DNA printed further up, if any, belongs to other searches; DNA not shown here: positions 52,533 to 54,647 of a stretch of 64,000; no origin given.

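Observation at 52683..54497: Single polypeptide combining a Kdo-kinase-type domain and an LpxL-type late acyltransferase domain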

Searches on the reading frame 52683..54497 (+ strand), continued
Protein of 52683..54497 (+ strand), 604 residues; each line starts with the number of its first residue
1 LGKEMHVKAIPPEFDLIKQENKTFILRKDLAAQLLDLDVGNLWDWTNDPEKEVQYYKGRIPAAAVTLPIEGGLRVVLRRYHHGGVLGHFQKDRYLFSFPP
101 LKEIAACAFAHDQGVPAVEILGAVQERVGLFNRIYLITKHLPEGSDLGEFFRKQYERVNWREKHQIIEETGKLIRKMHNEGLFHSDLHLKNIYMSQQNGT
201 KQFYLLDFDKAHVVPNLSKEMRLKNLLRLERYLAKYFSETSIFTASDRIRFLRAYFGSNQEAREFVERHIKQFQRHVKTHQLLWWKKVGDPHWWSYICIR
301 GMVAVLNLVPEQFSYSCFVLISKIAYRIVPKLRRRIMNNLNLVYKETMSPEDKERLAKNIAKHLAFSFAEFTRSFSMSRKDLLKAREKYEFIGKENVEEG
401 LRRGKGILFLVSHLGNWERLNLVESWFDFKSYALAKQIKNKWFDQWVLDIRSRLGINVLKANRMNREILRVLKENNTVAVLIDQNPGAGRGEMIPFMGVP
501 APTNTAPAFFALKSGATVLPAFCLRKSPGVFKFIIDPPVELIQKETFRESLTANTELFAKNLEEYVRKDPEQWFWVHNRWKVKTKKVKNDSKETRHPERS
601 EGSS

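Call 31: search_protein_families(library=pfam, proteins=[P0009, P0010, P0011, P0015, P0017, P0018, P0019, P0024, P0025, P0028], max_evalue=0.0001)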
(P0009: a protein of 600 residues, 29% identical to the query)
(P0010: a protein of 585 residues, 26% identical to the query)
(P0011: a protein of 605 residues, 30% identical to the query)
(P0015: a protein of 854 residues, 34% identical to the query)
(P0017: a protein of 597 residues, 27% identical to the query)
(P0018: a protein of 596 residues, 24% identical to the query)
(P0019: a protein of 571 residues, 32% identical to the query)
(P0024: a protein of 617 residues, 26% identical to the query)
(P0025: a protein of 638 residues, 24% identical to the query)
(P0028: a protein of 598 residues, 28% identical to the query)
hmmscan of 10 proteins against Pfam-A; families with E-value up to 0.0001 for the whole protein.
P0009 (600 aa): 1 family
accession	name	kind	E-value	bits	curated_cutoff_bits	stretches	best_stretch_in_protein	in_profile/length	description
PF03279.18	Lip_A_acyltrans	-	4.2e-99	331.9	22.3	2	4-293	10-295/295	Bacterial lipid A biosynthesis acyltransferase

P0010 (585 aa): 1 family
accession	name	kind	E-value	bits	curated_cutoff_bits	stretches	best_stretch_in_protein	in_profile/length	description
PF03279.18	Lip_A_acyltrans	-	1.4e-90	303.9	22.3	2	291-567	21-294/295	Bacterial lipid A biosynthesis acyltransferase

P0011 (605 aa): 1 family
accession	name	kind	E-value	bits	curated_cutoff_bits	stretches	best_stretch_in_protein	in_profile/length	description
PF03279.18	Lip_A_acyltrans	-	7.2e-85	285.2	22.3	2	341-600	34-294/295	Bacterial lipid A biosynthesis acyltransferase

P0015 (854 aa): 3 families
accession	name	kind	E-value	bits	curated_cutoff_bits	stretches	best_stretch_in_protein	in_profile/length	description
PF06293.20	Kdo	-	1.7e-59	201.2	21.3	3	97-260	53-207/207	Lipopolysaccharide kinase (Kdo/WaaP) family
PF00069.31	Pkinase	-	3.4e-11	43.5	31.7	0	448-505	96-147/263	Protein kinase domain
PF01636.29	APH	-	1.8e-05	25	23.2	0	184-215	167-197/239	Phosphotransferase enzyme family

P0017 (597 aa): 3 families
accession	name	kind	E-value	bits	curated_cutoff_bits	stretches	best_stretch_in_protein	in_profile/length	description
PF03279.18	Lip_A_acyltrans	-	1.5e-42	146.3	22.3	1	288-574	9-294/295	Bacterial lipid A biosynthesis acyltransferase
PF06293.20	Kdo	-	5e-23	82.1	21.3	1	55-250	30-207/207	Lipopolysaccharide kinase (Kdo/WaaP) family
PF00069.31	Pkinase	-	2.1e-06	27.8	31.7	1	130-207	85-146/263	Protein kinase domain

P0018 (596 aa): 1 family
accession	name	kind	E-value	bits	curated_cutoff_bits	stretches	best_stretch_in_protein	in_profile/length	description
PF03279.18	Lip_A_acyltrans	-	6.7e-91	305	22.3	2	312-592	18-294/295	Bacterial lipid A biosynthesis acyltransferase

P0019 (571 aa): 2 families
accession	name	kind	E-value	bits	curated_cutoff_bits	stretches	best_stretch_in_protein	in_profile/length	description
PF03279.18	Lip_A_acyltrans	-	3.5e-39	135.2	22.3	1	33-307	17-294/295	Bacterial lipid A biosynthesis acyltransferase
PF06293.20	Kdo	-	2e-26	93.1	21.3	1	360-560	17-207/207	Lipopolysaccharide kinase (Kdo/WaaP) family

P0024 (617 aa): 1 family
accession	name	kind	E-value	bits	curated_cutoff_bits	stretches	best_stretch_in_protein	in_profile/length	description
PF03279.18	Lip_A_acyltrans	-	2.1e-88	296.8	22.3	2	16-300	16-295/295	Bacterial lipid A biosynthesis acyltransferase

P0025 (638 aa): 1 family
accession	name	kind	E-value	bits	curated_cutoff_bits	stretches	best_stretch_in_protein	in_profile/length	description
PF03279.18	Lip_A_acyltrans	-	7e-89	298.4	22.3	2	355-636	18-295/295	Bacterial lipid A biosynthesis acyltransferase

P0028 (598 aa): 2 families
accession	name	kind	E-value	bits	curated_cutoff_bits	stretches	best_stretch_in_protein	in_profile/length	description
PF03279.18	Lip_A_acyltrans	-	4.2e-50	171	22.3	1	291-586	17-294/295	Bacterial lipid A biosynthesis acyltransferase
PF06293.20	Kdo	-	1.4e-20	74.1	21.3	1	55-226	32-191/207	Lipopolysaccharide kinase (Kdo/WaaP) family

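Call 32: search_protein_families(library=pfam, proteins=[P0076, P0145, P0154, P0014, P0099, P0117, P0050, P0095, P0144, P0057], max_evalue=0.0001)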
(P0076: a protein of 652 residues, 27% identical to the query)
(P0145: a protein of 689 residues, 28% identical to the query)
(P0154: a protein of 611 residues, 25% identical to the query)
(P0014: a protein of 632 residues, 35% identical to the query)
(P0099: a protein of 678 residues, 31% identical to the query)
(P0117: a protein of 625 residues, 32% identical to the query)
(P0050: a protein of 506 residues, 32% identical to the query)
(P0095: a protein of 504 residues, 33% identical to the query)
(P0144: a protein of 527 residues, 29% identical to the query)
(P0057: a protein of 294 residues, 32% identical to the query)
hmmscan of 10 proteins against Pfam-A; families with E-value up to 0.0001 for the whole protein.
P0076 (652 aa): 1 family
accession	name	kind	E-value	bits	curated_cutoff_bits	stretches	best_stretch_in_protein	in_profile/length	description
PF03279.18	Lip_A_acyltrans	-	1.7e-74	251.2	22.3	2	350-632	8-294/295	Bacterial lipid A biosynthesis acyltransferase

P0145 (689 aa): 1 family
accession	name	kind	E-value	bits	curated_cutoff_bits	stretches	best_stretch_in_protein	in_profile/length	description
PF03279.18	Lip_A_acyltrans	-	1.7e-75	254.4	22.3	2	8-297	6-294/295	Bacterial lipid A biosynthesis acyltransferase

P0154 (611 aa): 1 family
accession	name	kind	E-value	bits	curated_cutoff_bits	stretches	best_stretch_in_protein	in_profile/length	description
PF03279.18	Lip_A_acyltrans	-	5.2e-76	256.1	22.3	2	24-303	21-295/295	Bacterial lipid A biosynthesis acyltransferase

P0014 (632 aa): 2 families
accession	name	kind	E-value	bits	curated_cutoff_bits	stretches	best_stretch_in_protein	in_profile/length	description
PF03279.18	Lip_A_acyltrans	-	1.4e-49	169.3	22.3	1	6-285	18-294/295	Bacterial lipid A biosynthesis acyltransferase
PF01075.23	Glyco_transf_9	-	4.1e-46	157.7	22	1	374-610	7-242/247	Glycosyltransferase family 9 (heptosyltransferase)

P0099 (678 aa): 9 families
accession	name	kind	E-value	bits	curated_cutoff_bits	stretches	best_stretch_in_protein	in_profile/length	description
PF03279.18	Lip_A_acyltrans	-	5.9e-54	183.7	22.3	1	396-676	17-294/295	Bacterial lipid A biosynthesis acyltransferase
PF04015.17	DUF362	-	1.3e-52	179.2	24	1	42-246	1-199/200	Domain of unknown function (DUF362)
PF12837.12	Fer4_6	-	1.5e-08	34.6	25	0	345-367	1-23/24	4Fe-4S binding domain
PF12797.12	Fer4_2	-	4.8e-08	32.9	24.5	0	316-336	2-22/22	4Fe-4S binding domain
PF13237.11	Fer4_10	-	1.5e-07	31.7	25.5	1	317-364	2-53/53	4Fe-4S dicluster domain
PF12838.12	Fer4_7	-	3e-07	31.3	27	1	323-367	1-52/52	4Fe-4S dicluster domain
PF00037.32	Fer4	-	5.5e-07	29.6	21.1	1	346-368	1-23/24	4Fe-4S binding domain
PF14697.11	Fer4_21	-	1.5e-06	28.6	35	1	319-368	3-57/59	4Fe-4S dicluster domain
PF13187.11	Fer4_9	-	2.3e-06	28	27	1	323-367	1-51/52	4Fe-4S dicluster domain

P0117 (625 aa): 2 families
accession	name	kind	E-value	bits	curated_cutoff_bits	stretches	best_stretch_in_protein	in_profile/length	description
PF03279.18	Lip_A_acyltrans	-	3.6e-50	171.2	22.3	1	2-271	29-295/295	Bacterial lipid A biosynthesis acyltransferase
PF06258.17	Mito_fiss_Elm1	-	6e-39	134.4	27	1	293-572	2-271/304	Mitochondrial fission ELM1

P0050 (506 aa): 6 families
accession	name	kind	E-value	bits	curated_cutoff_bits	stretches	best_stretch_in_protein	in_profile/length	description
PF03279.18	Lip_A_acyltrans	-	5.2e-50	170.7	22.3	1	17-300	13-295/295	Bacterial lipid A biosynthesis acyltransferase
PF13242.12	Hydrolase_like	-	8.2e-17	61.3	22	1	410-483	2-74/75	HAD-hyrolase-like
PF00702.32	Hydrolase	-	4.1e-08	34.3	26.4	1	277-449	51-191/191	haloacid dehalogenase-like hydrolase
PF13419.12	HAD_2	-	1e-06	29.4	23.8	0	411-455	134-178/178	Haloacid dehalogenase-like hydrolase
PF08645.17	PNK3P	-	6.3e-05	23.2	22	0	330-438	28-126/161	Polynucleotide kinase 3 phosphatase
PF13344.12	Hydrolase_6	-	9.2e-05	22.9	27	0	310-366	2-49/101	Haloacid dehalogenase-like hydrolase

P0095 (504 aa): 1 family
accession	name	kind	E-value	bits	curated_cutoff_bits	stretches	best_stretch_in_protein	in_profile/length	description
PF03279.18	Lip_A_acyltrans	-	2.4e-58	198.1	22.3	1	7-284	22-295/295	Bacterial lipid A biosynthesis acyltransferase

P0144 (527 aa): 2 families
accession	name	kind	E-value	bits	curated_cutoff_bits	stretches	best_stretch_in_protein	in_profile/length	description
PF03279.18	Lip_A_acyltrans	-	5.1e-57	193.7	22.3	1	237-516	19-295/295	Bacterial lipid A biosynthesis acyltransferase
PF04028.18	DUF374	-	5.8e-20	71.1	26.8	1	67-133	3-68/69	Domain of unknown function (DUF374)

P0057 (294 aa): 2 families
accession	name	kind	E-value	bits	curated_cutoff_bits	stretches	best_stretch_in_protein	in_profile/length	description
PF06293.20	Kdo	-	2.5e-24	86.3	21.3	1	51-257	12-207/207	Lipopolysaccharide kinase (Kdo/WaaP) family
PF01636.29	APH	-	5.1e-05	23.6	23.2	0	145-219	127-203/239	Phosphotransferase enzyme family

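Call 33: find_encoding_contigs(protein=P0017, flank=6000, max_places=2)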
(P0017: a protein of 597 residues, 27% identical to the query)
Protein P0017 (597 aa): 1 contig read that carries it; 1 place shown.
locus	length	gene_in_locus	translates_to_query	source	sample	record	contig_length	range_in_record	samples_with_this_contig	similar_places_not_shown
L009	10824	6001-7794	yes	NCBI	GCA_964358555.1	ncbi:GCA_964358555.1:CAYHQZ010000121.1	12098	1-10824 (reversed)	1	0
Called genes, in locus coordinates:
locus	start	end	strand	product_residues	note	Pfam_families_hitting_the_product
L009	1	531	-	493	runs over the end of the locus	PF01487:DHquinase_I, PF08501:Shikimate_dh_N, PF01488:Shikimate_DH (weak), PF18317:SDH_C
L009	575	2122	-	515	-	PF00682:HMGL-like, PF22617:HCS_D2, PF08502:LeuA_dimer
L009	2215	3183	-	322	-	PF03069:FmdA_AmdA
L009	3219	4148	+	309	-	PF01148:CTP_transf_1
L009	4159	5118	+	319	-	PF02562:PhoH, PF13245:AAA_19 (weak), PF13604:AAA_30 (weak)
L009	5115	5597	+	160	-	PF02130:YbeY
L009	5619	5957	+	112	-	-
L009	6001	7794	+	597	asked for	PF06293:Kdo, PF00069:Pkinase (weak), PF03279:Lip_A_acyltrans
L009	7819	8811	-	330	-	PF01479:S4 (weak), PF00849:PseudoU_synth_2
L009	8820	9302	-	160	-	PF02915:Rubrerythrin (weak)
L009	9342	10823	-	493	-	?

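Call 34: find_encoding_contigs(protein=P0019, flank=6000, max_places=2)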
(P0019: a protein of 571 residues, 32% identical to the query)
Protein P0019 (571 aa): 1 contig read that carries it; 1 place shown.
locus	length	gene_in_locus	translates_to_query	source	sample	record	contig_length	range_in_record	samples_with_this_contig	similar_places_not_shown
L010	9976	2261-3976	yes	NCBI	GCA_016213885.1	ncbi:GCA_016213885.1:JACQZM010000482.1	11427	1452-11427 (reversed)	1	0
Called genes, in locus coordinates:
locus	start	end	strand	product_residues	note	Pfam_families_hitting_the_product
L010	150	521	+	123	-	PF00072:Response_reg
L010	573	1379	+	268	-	PF02348:CTP_transf_3, PF12804:NTP_transf_3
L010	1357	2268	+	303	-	PF00793:DAHP_synth_1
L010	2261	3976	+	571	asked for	PF03279:Lip_A_acyltrans, PF06293:Kdo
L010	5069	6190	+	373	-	PF01968:Hydantoinase_A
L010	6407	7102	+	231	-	-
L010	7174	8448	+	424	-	PF04413:Glycos_transf_N, PF00534:Glycos_transf_1 (weak)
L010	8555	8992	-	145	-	PF13411:MerR_1, PF00376:MerR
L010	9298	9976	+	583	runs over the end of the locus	PF13401:AAA_22 (faint), PF05157:MshEN, PF00437:T2SSE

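Call 35: find_encoding_contigs(protein=P0028, flank=6000, max_places=2)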
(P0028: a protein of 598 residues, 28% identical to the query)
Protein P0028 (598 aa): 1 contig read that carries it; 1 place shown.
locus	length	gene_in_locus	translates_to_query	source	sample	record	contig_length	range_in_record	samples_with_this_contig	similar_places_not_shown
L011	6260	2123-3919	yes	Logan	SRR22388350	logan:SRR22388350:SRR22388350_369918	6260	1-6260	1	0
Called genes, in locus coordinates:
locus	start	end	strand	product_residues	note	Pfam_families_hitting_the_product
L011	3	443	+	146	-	?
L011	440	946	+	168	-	PF02130:YbeY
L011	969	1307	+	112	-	-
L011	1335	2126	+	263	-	PF00535:Glycos_transf_2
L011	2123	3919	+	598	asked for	PF06293:Kdo, PF03279:Lip_A_acyltrans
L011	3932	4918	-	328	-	PF01479:S4, PF00849:PseudoU_synth_2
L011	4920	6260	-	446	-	?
